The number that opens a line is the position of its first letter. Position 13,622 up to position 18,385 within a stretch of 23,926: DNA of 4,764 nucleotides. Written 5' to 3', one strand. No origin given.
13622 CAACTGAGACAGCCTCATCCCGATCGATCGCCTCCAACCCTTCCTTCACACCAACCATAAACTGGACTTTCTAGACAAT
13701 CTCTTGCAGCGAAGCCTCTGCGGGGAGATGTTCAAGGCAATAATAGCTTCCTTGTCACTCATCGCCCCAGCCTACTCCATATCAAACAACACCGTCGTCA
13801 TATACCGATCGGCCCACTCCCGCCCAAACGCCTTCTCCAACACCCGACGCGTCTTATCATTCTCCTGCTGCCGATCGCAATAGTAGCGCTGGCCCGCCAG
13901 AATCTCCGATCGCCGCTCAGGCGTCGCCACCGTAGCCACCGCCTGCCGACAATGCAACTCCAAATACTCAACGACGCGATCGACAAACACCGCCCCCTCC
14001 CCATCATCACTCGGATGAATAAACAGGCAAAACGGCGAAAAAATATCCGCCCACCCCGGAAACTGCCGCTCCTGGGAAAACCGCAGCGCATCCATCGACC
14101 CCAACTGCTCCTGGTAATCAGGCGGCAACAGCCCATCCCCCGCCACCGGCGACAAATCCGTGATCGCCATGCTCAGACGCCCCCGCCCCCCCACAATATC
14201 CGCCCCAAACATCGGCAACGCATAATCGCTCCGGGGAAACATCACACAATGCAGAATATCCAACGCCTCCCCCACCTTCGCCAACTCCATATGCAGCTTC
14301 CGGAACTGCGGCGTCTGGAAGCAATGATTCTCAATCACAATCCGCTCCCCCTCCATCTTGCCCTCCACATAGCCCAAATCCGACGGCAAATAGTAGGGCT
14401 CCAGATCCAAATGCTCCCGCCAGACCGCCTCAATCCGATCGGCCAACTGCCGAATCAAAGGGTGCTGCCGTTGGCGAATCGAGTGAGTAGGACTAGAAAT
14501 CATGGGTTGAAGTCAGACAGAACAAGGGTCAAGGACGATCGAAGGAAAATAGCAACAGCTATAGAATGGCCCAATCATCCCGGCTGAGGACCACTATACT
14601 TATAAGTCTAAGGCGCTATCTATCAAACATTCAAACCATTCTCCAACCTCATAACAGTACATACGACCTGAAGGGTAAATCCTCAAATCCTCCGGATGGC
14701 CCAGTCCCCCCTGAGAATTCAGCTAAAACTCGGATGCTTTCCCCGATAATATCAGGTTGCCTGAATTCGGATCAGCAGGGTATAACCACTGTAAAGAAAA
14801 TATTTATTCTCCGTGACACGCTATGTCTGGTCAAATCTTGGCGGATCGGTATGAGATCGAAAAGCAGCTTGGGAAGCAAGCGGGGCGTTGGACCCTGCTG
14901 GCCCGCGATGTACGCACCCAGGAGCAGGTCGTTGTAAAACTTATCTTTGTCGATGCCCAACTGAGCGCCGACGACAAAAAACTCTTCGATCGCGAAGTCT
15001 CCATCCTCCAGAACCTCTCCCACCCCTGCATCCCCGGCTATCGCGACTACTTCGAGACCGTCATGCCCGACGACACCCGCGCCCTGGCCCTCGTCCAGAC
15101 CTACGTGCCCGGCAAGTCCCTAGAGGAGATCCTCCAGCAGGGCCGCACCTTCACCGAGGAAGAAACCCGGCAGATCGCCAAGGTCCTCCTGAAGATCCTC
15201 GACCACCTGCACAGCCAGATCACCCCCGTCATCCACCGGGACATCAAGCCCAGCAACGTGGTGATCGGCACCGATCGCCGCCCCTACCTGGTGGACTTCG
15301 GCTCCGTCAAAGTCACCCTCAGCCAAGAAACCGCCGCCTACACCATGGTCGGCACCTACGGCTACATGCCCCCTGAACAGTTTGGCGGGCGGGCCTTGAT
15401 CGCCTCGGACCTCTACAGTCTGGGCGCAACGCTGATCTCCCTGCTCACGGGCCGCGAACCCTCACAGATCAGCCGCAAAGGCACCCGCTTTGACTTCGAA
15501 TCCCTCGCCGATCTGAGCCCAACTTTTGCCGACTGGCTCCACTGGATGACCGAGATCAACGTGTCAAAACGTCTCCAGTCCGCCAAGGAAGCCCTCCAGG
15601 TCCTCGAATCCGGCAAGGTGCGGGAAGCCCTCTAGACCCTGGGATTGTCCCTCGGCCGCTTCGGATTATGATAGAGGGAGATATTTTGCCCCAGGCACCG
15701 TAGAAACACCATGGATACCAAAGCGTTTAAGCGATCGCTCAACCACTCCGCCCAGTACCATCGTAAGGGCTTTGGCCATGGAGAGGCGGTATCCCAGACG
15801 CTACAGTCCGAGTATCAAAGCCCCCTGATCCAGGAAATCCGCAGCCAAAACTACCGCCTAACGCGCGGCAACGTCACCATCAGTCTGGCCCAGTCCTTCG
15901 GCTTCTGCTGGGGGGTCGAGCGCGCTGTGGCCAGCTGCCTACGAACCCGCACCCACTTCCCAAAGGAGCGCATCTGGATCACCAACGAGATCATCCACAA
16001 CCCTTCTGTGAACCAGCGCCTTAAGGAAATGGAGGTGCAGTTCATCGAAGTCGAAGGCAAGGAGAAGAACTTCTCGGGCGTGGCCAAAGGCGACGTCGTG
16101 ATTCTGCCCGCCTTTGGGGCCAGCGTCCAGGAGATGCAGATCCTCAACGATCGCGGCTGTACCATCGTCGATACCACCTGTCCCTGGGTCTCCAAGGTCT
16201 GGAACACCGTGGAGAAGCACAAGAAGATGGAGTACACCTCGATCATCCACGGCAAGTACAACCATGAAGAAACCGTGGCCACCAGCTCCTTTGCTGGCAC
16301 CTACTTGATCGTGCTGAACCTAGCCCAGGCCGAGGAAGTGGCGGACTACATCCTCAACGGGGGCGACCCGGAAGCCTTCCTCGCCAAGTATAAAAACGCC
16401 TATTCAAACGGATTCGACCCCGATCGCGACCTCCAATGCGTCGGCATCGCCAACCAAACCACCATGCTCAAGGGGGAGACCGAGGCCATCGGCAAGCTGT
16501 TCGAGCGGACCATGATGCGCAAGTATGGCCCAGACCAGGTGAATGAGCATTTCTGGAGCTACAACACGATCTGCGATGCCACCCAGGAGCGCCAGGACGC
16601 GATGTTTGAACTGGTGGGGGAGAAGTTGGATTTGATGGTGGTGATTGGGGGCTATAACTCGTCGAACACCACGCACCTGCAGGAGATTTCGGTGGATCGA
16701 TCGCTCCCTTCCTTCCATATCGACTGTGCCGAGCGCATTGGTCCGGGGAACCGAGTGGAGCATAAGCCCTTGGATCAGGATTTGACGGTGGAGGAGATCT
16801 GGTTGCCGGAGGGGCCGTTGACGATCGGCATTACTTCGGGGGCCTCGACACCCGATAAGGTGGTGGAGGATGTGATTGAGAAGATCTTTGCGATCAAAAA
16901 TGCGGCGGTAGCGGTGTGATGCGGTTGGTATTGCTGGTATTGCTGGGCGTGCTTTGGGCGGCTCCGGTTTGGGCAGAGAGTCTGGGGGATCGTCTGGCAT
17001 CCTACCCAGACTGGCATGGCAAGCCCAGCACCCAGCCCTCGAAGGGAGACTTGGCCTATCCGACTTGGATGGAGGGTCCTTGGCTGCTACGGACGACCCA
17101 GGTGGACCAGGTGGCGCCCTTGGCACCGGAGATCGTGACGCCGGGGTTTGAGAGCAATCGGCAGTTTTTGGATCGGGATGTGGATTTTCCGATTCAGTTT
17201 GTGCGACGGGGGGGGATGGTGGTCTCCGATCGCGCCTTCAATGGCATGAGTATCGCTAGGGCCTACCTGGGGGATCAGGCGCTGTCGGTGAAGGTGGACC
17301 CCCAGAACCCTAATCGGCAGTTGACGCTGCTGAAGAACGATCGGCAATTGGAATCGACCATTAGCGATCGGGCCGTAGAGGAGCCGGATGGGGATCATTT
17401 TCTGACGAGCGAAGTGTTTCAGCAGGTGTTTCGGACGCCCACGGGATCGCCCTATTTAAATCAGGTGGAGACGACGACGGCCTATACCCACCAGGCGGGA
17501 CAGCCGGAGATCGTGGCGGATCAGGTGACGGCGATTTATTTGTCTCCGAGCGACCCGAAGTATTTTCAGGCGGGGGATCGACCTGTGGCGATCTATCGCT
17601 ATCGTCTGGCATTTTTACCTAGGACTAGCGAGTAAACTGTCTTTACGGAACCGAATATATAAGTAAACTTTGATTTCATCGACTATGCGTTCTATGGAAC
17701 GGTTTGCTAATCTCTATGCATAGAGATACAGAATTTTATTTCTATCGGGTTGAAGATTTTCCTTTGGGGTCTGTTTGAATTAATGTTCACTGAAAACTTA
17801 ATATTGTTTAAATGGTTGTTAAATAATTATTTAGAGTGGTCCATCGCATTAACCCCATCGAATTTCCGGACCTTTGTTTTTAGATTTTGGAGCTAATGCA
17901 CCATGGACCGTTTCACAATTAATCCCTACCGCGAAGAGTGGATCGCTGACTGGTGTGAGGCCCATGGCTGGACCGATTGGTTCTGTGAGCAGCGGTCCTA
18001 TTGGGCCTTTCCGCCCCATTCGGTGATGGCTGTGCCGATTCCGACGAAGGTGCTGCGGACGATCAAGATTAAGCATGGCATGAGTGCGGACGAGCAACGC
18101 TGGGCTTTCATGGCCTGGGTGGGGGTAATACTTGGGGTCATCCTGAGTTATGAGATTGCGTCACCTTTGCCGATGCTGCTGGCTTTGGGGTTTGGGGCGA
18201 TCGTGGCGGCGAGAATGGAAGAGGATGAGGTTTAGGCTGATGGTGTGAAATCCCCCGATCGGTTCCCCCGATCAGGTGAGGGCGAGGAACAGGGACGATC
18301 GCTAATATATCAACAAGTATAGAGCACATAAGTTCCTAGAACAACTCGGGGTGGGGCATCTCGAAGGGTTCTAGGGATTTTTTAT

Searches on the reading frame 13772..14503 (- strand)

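Call 71: search_protein_families(library=pfam, proteins=[window:13772-14503:-], max_evalue=0.001)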
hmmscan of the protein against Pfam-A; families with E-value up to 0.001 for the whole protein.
window:13772-14503:- (243 aa): 1 family
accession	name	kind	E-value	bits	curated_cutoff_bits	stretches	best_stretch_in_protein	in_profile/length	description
PF05996.17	Fe_bilin_red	-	1.4e-71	241.2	31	1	22-241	2-228/228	Ferredoxin-dependent bilin reductase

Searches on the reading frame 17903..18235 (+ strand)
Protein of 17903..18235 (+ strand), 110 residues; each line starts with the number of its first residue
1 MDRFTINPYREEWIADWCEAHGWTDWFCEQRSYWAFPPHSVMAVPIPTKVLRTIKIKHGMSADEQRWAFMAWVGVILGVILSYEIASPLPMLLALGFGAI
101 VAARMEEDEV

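Call 7: search_protein_families(library=pfam, proteins=[window:17903-18235:+], max_evalue=0.01)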
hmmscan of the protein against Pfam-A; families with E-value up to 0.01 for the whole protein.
window:17903-18235:+ (110 aa): 0 families

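Call 8: search_protein_families(library=ncbifam, proteins=[window:17903-18235:+], max_evalue=0.01)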
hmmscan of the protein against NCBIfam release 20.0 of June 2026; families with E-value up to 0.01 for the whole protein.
window:17903-18235:+ (110 aa): 1 family
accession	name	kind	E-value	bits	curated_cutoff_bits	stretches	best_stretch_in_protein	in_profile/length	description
NF052364.1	slr1957_fam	equivalog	7.9e-38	128.9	77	1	7-107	2-103/104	slr1957 family protein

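Call 27: find_encoding_contigs(protein=window:17903-18232:+, flank=10000, max_places=10)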
Protein window:17903-18232:+ (110 aa): 1 contig read that carries it; 1 place shown.
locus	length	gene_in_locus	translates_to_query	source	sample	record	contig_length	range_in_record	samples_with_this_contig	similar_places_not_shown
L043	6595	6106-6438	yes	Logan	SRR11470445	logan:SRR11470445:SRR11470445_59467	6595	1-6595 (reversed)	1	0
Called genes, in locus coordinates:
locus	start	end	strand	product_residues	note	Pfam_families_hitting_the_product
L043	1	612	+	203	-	?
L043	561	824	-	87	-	-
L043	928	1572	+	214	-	PF05685:Uma2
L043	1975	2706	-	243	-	PF05996:Fe_bilin_red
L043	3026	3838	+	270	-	PF00069:Pkinase, PF07714:PK_Tyr_Ser-Thr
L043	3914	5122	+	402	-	PF02401:LYTB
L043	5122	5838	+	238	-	PF20670:DUF6816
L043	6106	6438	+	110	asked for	-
